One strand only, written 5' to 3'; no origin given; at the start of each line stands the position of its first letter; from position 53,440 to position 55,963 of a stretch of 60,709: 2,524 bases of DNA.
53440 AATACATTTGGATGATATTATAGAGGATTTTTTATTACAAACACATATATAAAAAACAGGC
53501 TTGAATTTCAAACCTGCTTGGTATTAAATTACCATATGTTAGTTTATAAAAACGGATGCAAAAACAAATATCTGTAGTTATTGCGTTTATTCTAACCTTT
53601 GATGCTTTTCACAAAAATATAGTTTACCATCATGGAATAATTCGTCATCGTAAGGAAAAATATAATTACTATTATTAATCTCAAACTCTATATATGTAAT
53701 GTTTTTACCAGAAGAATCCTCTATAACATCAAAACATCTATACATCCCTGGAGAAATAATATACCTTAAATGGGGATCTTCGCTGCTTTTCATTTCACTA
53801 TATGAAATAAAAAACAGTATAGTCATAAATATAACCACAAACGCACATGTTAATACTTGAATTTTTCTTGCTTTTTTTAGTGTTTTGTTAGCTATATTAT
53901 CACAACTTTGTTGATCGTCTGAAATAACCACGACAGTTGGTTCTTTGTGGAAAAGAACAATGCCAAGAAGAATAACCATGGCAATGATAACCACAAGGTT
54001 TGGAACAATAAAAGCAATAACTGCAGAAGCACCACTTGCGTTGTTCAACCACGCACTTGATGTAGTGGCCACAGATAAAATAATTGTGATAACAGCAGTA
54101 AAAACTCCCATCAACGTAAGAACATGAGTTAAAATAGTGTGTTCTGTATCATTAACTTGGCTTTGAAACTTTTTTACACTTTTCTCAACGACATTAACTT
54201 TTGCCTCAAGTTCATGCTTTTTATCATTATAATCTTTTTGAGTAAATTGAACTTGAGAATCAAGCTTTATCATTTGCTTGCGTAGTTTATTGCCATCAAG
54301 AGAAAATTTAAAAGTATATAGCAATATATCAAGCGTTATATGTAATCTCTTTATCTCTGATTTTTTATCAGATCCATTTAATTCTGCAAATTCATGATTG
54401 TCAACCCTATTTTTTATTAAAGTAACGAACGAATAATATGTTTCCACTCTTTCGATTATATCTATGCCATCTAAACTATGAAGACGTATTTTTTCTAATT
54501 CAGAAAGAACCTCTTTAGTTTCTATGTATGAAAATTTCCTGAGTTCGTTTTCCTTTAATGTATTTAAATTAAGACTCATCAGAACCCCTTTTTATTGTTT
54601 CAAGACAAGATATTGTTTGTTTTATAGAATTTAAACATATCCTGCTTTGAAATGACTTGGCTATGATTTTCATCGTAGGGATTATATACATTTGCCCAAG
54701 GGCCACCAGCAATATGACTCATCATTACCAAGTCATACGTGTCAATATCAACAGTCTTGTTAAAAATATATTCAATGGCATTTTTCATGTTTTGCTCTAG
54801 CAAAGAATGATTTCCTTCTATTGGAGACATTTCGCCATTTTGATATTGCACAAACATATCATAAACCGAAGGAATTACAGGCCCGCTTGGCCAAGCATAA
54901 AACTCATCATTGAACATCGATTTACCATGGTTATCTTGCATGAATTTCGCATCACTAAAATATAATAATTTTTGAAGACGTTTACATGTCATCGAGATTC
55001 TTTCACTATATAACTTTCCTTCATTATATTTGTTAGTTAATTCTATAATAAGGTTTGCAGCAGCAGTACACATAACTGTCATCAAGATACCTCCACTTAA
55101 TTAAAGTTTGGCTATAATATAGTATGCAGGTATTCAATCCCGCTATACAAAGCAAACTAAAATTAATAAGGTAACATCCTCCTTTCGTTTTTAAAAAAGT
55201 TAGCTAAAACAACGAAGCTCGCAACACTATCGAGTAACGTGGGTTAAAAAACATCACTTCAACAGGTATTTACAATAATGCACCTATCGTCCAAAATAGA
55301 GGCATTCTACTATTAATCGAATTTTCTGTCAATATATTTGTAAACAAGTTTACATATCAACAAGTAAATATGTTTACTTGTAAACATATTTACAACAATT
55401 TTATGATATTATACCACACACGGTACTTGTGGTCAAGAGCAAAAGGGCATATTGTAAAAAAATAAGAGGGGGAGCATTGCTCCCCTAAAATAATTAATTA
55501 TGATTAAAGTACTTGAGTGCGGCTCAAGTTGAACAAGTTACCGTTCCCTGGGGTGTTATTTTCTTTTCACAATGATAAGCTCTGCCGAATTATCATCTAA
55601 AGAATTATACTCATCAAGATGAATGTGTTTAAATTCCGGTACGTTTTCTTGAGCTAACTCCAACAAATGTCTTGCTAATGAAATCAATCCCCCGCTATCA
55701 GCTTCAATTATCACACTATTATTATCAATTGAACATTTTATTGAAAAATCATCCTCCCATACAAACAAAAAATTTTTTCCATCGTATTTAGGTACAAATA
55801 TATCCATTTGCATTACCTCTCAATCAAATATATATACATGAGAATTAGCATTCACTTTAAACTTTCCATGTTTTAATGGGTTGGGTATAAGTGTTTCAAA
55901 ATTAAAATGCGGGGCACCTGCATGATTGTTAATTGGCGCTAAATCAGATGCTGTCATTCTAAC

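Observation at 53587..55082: Panacea-domain antitoxin paired with an unrecognised coiled-coil/3-TM protein; candidate new PanA-PanT toxin-antitoxin pair with a membrane toxin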

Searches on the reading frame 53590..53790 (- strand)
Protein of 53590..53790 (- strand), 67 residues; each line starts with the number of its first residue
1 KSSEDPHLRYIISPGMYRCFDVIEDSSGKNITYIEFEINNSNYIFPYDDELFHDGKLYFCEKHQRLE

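Call 67: search_solved_structures(query=A3, max_evalue=1)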
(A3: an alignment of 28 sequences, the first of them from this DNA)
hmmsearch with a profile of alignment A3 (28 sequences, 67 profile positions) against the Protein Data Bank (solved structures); distinct sequences matched with E-value up to 1: 1.
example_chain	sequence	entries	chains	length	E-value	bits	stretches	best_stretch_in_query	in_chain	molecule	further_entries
9c39_I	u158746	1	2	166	0.69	13.4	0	4-22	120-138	gp127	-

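Call 72: predict_structure(alignment_id=A3)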
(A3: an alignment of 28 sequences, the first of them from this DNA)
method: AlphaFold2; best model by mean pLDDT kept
length: 67 residues; sequences in the alignment: 28
mean_pLDDT: 87.1   pTM: 0.68
mean pLDDT of the five models: 87.1, 84.2, 83.6, 83.0, 81.4
residues with pLDDT >= 90: 42; 70-90: 19; 50-70: 4; < 50: 2
segments of 3 or more residues with pLDDT < 50: none
pLDDT, mean of each block of 10 residues (from residue 1): 65 94 83 94 94 91 89
secondary structure, 60 per line:
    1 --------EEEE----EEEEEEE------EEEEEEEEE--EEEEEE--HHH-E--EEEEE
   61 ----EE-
elements in order: E9-12 E17-23 E30-38 E41-46 E56-60

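Call 76: fold_search(model_id=the predicted structure, library=pdb)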
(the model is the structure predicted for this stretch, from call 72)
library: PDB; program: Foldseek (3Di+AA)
matches with E <= 10: 432; with E <= 0.001: 0
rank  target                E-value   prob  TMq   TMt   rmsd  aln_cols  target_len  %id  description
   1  8qqu_D                6.5e-01  0.44  0.42  0.05  13.5        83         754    7  Asymetric subunit of E. coli DNA gyrase bound to a linear part of a DNA minicircle (released 2024-04-10)
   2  6y6m_MODEL_1_A        7.3e-01  0.38  0.39  0.20   6.9        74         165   11  solution structure of cold-shock domain 1 and 2 of drosophila Upstream of N-Ras (Unr) (released 2020-07-29)
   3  8qdx_B                8.2e-01  0.38  0.42  0.04  13.8        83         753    8  E. coli DNA gyrase bound to a DNA crossover (released 2024-04-10)
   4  8qqi_B                8.6e-01  0.35  0.41  0.08  14.5        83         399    7  E.coli DNA gyrase in complex with 217 bp substrate DNA and LEI-800 (released 2024-06-19)
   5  7w5w_C                9.1e-01  0.18  0.30  0.03  10.8        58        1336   19  Cryo-EM structure of SoxS-dependent transcription activation complex with micF promoter DNA (released 2022-10-26)
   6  8qdx_D                1.1e+00  0.35  0.42  0.04  13.8        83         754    8  E. coli DNA gyrase bound to a DNA crossover (released 2024-04-10)
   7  9c57_F                1.1e+00  0.15  0.31  0.08   8.1        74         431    4  Reconstituted P400 Subcomplex of the human TIP60 complex (released 2024-08-21)
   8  2cqa_MODEL_1_A        1.2e+00  0.35  0.40  0.32   6.2        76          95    6  Solution structure of RSGI RUH-039, a fragment of C-terminal domain of RuvB-like 2 from human cDNA (released 2005-11-19)
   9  8qqs_B                1.3e+00  0.30  0.42  0.05  13.8        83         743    8  E. coli DNA gyrase bound to a linear part of a DNA minicircle (released 2024-04-10)
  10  9b1d_F                1.4e+00  0.18  0.32  0.09   6.4        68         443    6  Cryo-EM structure of native SWR1 bound to DNA (composite structure) (released 2024-10-09)
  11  9m98_C                1.5e+00  0.28  0.38  0.04  10.9        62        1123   11  Structural Basis of Pausing During Transcription Initiation in Mycobacterium tuberculosis (released 2026-01-14)
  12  3q6c_I                1.5e+00  0.25  0.39  0.38   4.6        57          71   19  X-ray crystal structure of duf2500 (pf10694) from klebsiella pneumoniae, northeast structural genomics consortium targ (released 2011-08-10)
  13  9ggq_B                1.5e+00  0.25  0.41  0.04  14.7        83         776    7  E.coli gyrase holocomplex with cleaved chirally wrapped 217 bp DNA fragment and moxifloxacin (released 2024-09-11)
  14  8uuu                  1.6e+00  0.11  0.25  0.08  10.5        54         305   11  SARS-Cov-2 papain-like protease (PLpro) with inhibitor Jun12162 (released 2024-04-03)
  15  9sob_R                1.7e+00  0.57  0.41  0.03   6.7        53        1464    9  Structural Model of the Nuclear Pore Complex in Arabidopsis thaliana (released 2025-11-05)
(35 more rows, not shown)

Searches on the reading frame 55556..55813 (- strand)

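Call 3: search_protein_families(library=pfam, proteins=[window:55556-55813:-], max_evalue=0.01)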
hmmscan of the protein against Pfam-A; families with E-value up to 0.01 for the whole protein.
window:55556-55813:- (85 aa): 1 family
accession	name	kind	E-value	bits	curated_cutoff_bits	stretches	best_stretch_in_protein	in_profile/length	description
PF15566.12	Imm32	-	5.9e-16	58.6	27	1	34-82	2-52/54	Immunity protein 32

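Call 4: search_protein_families(library=padloc, proteins=[window:55556-55813:-], max_evalue=0.01)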
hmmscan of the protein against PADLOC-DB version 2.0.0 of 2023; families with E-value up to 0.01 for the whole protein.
window:55556-55813:- (85 aa): 0 families
